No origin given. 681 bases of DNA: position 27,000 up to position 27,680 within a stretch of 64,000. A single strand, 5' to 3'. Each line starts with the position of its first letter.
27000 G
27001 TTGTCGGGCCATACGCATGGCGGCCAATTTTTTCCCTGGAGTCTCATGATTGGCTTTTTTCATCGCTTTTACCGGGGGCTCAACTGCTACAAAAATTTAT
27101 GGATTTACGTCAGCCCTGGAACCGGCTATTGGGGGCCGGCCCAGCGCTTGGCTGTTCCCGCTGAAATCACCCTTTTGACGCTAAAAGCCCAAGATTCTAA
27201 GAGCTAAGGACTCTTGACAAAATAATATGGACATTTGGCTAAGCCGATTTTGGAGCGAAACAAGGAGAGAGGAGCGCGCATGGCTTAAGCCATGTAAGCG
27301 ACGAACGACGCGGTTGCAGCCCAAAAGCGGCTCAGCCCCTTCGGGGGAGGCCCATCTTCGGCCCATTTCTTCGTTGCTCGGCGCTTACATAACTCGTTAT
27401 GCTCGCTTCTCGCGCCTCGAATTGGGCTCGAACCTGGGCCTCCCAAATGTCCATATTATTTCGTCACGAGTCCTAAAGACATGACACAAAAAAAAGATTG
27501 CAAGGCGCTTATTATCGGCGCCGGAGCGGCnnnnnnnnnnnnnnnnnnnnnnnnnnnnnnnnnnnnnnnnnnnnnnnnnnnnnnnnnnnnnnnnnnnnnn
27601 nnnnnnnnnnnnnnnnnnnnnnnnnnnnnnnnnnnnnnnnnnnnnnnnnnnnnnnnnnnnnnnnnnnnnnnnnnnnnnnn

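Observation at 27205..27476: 266-bp fold-back MITE-like element inserted at the stop codon between two genes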

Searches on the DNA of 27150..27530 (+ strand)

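Call 46: search_rna_families(source=window, start=27150, end=27530, threshold=evalue, max_evalue=5)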
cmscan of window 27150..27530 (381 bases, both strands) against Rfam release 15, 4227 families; matches with E-value up to 5: 2.
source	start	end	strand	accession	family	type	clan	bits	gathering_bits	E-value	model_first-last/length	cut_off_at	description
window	27194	27247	-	RF02147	MEG8_3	Gene; lncRNA;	-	11.6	40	1.8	1-66/66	no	Maternally expressed 8 exon 3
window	27330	27348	-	RF01130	sR46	Gene; snRNA; snoRNA; CD-box;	-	11.4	50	3.9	1-56/56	no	Small nucleolar RNA sR46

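Call 53: search_dna_similar(query=window:27205-27476:+, collection=plasmids, mode=distant, max_evalue=1, max_rows=15)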
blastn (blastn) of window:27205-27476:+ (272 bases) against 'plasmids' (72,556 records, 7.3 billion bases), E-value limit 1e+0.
Records with a match: 2; places in all: 2; records where one place covers at least 80% of the query: 0.
Best place of each record, by identity: 80-90% 2.
By first word of the organism name: Rhizobium 2.
By predicted mobility (MOB-suite, as given by PLSDB): conjugative 1; non-mobilizable 1.
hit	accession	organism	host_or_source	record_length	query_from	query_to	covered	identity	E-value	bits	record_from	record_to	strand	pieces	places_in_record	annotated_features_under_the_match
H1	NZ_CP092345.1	Rhizobium gallicum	Phaseolus vulgaris,Cell culture,nodule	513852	98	130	12%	87.9%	2e-1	43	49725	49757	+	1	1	none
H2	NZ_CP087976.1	Rhizobium sp. RCAM05350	cell culture,fouling of walls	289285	90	121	12%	87.5%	8e-1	41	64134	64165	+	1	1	ABC transporter ATP-binding protein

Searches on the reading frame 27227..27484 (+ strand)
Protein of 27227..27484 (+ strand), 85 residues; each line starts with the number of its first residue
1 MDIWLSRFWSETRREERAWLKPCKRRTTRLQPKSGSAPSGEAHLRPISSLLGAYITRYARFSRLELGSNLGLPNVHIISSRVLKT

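Call 11: search_protein_families(library=pfam, proteins=[window:27227-27484:+])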
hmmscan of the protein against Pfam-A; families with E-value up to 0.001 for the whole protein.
window:27227-27484:+ (85 aa): 0 families

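Call 43: find_homologous_proteins(query=window:27227-27481:+, max_evalue=0.01)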
Query window:27227-27481:+: no candidate shares three 5-residue words with the query. No homologue found.
